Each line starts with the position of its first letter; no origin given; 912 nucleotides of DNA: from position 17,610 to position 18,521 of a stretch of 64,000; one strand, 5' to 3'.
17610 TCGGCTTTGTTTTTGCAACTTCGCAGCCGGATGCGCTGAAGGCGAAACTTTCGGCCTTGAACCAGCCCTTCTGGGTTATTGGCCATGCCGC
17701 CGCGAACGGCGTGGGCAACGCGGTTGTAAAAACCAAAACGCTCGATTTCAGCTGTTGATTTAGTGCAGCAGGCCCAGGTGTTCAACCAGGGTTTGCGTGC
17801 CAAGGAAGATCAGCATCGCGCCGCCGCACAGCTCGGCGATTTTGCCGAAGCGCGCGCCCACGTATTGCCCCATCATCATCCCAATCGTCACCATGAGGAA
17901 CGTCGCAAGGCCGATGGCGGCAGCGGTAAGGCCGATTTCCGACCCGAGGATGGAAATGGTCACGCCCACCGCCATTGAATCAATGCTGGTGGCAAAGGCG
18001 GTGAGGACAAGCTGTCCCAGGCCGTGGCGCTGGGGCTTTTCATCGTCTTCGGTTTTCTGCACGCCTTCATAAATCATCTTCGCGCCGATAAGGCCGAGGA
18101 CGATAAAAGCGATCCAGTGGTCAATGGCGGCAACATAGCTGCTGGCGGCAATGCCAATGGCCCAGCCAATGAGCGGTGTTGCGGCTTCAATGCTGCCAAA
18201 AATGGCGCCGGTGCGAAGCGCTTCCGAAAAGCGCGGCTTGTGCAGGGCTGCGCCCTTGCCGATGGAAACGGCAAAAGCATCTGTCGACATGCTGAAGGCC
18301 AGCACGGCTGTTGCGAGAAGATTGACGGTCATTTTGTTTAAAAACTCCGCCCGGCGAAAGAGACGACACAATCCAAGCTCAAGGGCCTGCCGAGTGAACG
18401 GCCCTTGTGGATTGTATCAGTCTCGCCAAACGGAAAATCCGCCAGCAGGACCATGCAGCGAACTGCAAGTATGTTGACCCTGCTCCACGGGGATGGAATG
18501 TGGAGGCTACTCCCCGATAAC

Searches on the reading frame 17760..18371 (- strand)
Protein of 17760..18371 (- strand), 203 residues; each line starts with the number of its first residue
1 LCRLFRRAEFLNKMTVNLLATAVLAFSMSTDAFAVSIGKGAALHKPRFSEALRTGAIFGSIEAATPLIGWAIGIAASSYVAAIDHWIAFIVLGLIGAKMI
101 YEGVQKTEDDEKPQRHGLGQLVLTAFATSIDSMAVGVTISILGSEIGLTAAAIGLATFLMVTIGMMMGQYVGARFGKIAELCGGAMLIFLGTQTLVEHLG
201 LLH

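Call 5: search_protein_families(library=pfam, proteins=[window:17760-18371:-], max_evalue=0.1)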
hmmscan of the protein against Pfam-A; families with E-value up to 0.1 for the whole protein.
window:17760-18371:- (203 aa): 1 family
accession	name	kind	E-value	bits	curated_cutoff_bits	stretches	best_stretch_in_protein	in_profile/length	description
PF02659.21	Mntp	-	1.6e-49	168.1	24.4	1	46-195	2-152/152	Putative manganese efflux pump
